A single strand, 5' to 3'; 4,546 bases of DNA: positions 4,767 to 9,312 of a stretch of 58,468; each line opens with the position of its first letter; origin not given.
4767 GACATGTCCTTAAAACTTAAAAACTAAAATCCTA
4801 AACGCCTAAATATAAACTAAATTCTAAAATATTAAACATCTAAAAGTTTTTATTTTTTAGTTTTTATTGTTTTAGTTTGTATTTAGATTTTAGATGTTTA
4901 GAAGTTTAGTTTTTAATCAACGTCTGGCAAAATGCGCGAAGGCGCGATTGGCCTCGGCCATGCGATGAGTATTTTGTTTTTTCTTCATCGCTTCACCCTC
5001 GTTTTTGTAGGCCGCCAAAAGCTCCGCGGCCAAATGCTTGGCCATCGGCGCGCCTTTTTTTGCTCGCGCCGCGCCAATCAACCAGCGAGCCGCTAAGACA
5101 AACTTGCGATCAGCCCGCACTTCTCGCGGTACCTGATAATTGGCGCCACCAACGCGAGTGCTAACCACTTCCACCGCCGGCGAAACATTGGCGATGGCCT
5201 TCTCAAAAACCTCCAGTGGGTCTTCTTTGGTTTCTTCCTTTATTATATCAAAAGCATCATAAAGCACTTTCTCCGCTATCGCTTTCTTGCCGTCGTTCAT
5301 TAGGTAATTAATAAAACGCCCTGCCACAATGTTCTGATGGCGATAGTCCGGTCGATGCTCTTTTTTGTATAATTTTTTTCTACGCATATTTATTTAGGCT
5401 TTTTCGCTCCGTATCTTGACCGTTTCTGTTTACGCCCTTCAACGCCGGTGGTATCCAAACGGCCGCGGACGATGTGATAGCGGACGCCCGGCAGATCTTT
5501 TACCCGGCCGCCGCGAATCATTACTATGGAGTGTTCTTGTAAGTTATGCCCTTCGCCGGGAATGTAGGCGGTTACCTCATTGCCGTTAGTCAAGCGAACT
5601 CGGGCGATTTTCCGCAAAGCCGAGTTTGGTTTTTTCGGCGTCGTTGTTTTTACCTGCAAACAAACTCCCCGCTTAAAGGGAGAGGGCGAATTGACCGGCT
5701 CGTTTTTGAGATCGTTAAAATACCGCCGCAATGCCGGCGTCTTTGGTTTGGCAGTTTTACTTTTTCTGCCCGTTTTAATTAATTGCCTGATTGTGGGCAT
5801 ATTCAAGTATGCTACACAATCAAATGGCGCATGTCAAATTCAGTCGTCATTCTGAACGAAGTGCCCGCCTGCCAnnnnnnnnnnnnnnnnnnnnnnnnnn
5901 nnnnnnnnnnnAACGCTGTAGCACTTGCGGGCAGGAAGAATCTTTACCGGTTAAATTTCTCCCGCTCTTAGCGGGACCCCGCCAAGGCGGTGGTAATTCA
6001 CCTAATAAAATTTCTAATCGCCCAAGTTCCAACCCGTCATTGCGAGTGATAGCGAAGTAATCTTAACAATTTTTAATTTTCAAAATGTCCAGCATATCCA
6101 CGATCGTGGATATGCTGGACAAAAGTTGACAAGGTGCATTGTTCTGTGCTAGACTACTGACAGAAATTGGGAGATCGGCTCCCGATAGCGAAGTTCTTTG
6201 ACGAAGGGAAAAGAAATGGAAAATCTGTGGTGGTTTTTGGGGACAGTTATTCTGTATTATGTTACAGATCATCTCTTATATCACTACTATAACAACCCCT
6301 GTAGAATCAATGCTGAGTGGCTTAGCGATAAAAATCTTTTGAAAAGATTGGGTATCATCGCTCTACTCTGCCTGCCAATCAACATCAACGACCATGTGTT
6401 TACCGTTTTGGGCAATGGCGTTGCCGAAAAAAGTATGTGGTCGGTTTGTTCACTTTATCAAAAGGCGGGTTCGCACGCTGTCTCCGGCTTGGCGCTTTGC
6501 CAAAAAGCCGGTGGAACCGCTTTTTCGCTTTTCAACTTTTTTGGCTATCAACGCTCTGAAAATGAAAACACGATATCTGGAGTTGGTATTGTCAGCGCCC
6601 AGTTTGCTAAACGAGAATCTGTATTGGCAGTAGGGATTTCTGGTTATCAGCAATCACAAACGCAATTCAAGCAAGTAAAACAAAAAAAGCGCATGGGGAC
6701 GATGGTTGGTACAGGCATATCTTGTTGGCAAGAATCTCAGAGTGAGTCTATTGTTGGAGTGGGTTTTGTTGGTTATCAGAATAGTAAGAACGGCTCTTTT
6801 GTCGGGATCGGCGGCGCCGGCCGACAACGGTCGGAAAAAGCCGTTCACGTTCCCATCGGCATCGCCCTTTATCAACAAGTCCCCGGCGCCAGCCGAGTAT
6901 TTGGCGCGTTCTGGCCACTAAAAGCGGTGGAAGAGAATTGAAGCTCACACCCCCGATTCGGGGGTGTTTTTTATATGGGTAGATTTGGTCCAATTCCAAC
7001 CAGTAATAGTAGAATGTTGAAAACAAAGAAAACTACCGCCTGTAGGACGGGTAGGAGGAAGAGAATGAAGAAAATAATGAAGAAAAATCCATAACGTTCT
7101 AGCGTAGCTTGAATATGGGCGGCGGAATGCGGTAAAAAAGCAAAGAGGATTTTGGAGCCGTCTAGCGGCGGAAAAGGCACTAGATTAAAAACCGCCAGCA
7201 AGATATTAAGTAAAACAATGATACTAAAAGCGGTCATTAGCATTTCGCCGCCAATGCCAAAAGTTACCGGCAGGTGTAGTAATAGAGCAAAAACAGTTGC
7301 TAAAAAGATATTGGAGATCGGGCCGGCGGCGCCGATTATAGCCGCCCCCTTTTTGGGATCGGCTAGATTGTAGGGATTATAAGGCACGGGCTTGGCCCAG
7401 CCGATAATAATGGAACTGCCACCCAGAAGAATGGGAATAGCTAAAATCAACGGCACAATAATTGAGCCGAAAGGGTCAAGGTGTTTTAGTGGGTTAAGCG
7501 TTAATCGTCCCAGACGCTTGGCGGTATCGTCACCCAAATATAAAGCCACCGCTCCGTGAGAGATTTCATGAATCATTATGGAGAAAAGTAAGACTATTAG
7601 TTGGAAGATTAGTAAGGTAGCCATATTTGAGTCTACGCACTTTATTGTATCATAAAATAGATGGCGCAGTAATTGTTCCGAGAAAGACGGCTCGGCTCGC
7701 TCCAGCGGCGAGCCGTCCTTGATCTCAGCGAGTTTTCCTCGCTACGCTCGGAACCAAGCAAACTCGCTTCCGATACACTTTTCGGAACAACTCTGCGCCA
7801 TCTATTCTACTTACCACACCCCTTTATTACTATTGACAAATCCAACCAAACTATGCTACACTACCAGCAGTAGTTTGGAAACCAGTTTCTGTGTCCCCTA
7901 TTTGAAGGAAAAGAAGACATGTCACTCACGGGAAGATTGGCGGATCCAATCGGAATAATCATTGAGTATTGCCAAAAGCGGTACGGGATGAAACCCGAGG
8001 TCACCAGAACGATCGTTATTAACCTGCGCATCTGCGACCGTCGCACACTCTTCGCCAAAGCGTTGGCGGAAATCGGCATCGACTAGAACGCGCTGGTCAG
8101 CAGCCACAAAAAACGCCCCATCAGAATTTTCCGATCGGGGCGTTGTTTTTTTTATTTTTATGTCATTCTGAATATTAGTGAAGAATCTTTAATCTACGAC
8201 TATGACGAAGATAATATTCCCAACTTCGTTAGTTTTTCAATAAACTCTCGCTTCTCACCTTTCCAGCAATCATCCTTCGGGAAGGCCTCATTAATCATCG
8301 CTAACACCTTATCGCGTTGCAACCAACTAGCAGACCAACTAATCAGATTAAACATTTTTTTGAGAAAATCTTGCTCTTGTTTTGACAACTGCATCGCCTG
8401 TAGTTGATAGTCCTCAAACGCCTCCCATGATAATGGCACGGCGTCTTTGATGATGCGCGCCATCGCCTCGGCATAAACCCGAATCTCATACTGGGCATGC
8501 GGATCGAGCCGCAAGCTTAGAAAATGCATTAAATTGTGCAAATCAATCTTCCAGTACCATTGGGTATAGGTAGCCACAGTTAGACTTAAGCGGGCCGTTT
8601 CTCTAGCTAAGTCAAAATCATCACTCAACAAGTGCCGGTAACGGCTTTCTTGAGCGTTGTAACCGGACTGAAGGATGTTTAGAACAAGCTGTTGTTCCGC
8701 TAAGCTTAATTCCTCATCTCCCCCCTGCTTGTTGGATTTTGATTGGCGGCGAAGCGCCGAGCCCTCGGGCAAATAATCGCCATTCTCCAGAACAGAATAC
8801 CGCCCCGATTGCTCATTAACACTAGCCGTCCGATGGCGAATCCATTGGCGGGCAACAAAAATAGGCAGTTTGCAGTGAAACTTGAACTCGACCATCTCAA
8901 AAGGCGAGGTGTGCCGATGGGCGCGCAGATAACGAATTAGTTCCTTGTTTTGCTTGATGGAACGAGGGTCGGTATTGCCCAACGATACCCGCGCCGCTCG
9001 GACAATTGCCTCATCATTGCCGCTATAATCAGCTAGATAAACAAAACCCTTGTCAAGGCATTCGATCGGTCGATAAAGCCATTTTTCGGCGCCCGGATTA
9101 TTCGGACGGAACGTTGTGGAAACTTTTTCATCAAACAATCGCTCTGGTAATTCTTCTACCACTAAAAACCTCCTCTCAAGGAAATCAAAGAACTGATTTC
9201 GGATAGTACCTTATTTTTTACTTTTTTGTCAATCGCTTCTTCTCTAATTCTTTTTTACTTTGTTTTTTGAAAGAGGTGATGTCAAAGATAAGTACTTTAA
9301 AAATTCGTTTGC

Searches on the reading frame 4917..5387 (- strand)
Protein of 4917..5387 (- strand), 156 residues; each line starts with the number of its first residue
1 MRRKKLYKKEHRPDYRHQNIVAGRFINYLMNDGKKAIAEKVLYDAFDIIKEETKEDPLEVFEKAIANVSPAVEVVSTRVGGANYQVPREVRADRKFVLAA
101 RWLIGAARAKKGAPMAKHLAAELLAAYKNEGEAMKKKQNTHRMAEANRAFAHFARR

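Call 39: search_protein_families(library=pfam, proteins=[window:4917-5387:-], max_evalue=0.01)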
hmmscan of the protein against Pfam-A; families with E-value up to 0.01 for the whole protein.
window:4917-5387:- (156 aa): 1 family
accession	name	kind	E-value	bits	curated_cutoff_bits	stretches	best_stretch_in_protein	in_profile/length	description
PF00177.27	Ribosomal_S7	-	3.8e-57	192.5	24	1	1-148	1-148/148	Ribosomal protein S7p/S5e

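Call 44: find_encoding_contigs(protein=window:4917-5387:-, flank=6000, max_places=10)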
Protein window:4917-5387:- (156 aa): no gene with exactly this product is on record in the collection.

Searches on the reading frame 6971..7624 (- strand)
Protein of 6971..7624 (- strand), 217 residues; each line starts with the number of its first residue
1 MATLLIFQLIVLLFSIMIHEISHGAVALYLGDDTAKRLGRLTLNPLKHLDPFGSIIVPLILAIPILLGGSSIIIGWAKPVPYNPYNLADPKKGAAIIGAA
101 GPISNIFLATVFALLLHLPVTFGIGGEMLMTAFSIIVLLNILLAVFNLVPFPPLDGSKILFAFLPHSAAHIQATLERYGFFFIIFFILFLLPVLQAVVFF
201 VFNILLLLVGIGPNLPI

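Call 86: search_protein_families(library=pfam, proteins=[window:6971-7624:-], max_evalue=0.001)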
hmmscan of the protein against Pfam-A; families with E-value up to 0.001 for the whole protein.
window:6971-7624:- (217 aa): 1 family
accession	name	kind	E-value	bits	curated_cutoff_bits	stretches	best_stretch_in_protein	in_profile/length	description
PF02163.28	Peptidase_M50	-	7e-15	55.4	27.2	2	130-186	160-217/221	Peptidase family M50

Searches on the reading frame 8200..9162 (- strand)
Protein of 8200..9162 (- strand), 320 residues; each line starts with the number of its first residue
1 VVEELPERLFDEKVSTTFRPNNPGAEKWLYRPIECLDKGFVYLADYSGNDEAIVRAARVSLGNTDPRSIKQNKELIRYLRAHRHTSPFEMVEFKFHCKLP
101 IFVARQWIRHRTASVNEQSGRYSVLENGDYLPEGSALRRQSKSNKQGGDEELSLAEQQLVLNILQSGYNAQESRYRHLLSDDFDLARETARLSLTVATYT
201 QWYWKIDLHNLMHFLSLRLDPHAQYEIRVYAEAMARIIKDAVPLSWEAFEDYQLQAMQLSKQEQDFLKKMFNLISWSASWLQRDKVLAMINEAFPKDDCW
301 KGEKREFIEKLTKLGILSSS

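Call 86: search_protein_families(library=pfam, proteins=[window:8200-9162:-], max_evalue=0.001)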
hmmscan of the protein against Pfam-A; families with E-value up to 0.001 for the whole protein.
window:8200-9162:- (320 aa): 1 family
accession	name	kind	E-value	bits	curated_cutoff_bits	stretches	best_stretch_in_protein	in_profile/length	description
PF02511.20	Thy1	-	1.1e-51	175.8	24.8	1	43-243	2-190/191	Thymidylate synthase complementing protein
